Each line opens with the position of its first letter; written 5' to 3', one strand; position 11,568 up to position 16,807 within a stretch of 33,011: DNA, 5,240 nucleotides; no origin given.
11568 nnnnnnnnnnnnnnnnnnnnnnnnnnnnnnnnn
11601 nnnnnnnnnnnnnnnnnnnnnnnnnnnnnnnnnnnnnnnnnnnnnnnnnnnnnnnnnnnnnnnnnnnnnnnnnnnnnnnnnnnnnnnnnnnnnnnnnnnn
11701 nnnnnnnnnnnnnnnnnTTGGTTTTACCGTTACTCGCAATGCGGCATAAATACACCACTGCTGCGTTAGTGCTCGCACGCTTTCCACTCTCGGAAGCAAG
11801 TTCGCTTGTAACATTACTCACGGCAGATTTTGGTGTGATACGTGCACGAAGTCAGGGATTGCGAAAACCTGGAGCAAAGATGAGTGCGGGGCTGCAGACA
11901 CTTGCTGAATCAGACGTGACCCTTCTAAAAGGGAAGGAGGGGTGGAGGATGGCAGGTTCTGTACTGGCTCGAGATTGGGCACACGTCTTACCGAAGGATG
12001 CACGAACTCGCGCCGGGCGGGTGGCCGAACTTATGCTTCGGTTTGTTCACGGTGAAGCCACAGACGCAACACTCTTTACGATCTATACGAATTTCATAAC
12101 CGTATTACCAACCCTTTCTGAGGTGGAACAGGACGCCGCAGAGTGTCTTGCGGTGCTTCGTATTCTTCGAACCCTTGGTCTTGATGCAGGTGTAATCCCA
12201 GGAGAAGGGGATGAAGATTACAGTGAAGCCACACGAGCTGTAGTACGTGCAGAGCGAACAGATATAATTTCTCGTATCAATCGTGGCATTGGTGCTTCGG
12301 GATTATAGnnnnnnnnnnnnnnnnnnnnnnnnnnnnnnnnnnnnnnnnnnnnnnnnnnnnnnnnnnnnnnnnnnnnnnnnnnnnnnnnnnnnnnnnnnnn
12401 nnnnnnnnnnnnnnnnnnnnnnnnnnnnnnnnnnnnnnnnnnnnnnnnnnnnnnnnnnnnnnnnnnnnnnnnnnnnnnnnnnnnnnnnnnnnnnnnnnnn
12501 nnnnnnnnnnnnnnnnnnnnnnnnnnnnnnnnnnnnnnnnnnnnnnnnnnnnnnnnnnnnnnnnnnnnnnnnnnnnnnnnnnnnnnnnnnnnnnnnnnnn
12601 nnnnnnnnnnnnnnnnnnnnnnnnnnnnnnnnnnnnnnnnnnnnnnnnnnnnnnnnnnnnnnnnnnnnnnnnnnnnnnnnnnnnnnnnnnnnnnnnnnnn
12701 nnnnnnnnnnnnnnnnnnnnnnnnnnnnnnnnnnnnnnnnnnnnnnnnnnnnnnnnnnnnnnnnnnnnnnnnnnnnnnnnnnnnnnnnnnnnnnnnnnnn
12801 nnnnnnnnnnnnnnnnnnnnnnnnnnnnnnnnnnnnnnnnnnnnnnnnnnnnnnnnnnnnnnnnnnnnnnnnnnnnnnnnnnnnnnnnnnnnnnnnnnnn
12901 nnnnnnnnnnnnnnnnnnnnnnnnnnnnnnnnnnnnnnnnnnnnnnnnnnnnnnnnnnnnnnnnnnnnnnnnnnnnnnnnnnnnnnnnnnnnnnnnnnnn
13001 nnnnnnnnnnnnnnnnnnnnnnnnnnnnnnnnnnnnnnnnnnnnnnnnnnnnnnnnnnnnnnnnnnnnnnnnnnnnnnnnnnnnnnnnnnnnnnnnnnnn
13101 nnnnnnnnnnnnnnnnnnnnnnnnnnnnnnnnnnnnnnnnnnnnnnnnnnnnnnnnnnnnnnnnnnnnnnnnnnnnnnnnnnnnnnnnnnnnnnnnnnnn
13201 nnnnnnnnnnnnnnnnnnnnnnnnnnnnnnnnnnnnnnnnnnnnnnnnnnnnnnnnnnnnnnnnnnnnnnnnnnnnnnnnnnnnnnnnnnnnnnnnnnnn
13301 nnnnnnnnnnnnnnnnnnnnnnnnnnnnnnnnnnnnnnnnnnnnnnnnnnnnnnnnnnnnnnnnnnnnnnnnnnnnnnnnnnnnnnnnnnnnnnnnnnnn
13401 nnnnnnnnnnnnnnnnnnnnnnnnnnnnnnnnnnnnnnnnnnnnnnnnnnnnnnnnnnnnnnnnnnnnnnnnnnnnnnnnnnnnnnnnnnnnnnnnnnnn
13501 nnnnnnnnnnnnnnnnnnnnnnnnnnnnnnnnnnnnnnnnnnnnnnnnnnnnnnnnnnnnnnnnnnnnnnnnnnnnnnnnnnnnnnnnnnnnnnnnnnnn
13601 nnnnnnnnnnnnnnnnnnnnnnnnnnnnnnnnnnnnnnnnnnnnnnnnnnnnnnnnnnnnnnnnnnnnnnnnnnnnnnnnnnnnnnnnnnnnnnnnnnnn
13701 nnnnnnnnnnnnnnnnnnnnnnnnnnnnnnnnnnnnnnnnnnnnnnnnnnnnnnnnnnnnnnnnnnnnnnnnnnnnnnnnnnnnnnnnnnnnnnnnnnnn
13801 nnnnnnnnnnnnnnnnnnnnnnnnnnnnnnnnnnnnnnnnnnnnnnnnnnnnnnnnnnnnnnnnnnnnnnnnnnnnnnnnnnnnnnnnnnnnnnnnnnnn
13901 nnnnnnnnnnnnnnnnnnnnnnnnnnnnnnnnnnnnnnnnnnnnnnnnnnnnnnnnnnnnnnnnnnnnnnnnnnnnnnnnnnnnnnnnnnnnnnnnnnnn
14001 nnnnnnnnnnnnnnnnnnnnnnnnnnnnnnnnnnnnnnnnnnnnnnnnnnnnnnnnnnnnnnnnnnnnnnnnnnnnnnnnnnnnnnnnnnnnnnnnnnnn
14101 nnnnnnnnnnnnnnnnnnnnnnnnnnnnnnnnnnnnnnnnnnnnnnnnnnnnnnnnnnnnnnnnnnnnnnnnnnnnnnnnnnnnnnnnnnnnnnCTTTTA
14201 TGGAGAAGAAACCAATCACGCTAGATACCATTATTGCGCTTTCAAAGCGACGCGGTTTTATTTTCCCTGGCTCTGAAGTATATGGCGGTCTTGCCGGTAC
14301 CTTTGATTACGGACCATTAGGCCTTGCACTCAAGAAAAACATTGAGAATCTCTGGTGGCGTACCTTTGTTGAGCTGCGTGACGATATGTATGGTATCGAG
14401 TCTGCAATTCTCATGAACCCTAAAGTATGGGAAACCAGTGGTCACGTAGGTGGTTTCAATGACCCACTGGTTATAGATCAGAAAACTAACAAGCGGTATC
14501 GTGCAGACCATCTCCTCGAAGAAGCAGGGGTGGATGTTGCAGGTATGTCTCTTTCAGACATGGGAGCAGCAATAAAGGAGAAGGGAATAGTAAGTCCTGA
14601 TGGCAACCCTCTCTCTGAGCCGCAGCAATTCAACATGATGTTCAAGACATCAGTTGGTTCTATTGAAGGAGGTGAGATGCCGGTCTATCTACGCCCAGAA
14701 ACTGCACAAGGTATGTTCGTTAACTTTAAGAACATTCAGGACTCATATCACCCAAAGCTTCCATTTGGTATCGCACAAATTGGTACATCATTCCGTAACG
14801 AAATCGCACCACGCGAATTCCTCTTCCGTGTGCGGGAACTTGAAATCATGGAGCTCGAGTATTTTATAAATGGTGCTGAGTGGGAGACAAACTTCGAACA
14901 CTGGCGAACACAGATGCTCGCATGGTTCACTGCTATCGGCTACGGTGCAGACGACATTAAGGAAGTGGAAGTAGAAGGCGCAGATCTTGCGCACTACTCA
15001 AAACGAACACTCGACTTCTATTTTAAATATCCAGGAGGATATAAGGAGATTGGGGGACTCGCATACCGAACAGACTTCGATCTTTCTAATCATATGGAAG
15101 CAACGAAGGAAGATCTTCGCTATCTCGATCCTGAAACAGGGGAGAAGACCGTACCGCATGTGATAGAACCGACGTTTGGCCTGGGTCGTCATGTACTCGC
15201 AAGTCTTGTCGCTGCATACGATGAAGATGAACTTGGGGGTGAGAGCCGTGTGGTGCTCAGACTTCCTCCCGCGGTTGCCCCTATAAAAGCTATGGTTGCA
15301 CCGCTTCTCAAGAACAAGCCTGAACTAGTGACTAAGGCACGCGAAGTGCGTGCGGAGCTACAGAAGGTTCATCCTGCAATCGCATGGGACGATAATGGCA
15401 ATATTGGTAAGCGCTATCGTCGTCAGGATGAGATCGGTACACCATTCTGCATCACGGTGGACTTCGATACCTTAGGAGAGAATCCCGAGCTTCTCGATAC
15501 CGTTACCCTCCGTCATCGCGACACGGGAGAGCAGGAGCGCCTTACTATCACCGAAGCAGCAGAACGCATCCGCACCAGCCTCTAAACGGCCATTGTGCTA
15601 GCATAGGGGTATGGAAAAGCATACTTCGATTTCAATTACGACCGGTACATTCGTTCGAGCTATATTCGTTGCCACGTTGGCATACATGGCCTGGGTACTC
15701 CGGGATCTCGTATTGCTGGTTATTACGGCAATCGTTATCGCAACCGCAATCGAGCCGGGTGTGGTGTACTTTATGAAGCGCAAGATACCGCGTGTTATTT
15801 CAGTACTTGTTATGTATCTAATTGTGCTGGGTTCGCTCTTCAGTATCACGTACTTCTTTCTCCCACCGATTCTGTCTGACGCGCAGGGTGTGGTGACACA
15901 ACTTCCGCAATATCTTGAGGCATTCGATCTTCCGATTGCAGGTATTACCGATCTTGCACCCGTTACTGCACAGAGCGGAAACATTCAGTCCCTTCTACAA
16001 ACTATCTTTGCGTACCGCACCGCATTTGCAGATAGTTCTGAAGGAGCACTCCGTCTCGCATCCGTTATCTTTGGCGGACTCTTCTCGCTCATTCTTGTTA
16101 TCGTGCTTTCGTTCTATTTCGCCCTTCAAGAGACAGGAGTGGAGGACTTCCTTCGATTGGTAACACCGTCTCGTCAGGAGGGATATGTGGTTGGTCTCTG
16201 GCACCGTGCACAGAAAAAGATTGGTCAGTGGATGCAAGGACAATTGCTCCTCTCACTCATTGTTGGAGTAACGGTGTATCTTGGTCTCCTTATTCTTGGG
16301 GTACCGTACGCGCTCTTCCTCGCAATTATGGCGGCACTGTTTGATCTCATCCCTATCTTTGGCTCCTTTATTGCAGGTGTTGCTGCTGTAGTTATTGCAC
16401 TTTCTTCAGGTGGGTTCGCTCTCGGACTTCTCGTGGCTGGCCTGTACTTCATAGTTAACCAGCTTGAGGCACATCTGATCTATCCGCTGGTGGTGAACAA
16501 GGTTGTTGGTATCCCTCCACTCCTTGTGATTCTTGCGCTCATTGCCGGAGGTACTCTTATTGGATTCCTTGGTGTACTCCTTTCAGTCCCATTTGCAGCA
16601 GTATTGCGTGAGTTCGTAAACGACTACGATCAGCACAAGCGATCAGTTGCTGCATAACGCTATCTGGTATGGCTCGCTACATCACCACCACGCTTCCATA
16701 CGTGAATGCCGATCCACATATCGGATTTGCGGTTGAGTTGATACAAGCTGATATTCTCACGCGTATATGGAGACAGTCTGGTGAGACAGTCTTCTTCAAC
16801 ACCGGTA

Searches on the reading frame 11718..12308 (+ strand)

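Call 26: search_protein_families(library=pfam, proteins=[window:11718-12308:+], max_evalue=0.0001)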
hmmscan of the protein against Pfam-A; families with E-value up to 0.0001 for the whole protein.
window:11718-12308:+ (196 aa): 1 family
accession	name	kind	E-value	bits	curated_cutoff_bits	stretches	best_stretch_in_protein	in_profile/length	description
PF11967.14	RecO_N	-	1.3e-11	44.8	27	1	8-72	1-65/80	Recombination protein O N terminal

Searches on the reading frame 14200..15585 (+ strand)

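Call 26: search_protein_families(library=pfam, proteins=[window:14200-15585:+], max_evalue=0.0001)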
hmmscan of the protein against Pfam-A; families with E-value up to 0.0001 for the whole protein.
window:14200-15585:+ (461 aa): 2 families
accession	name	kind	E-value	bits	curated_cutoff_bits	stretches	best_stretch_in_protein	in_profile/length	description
PF03129.25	HGTP_anticodon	-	1.8e-18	66.9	21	1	363-458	1-92/94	Anticodon binding domain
PF00587.30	tRNA-synt_2b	-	7.8e-12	46.1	29.3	1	161-335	10-175/179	tRNA synthetase class II core domain (G, H, P, S and T)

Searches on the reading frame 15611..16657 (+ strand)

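Call 27: search_protein_families(library=pfam, proteins=[window:15611-16657:+], max_evalue=0.0001)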
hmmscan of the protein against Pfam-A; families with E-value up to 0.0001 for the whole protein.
window:15611-16657:+ (348 aa): 1 family
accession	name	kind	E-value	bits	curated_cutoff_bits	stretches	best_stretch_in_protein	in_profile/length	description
PF01594.21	AI-2E_transport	-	7e-61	206.6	34.3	1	18-339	6-326/327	AI-2E family transporter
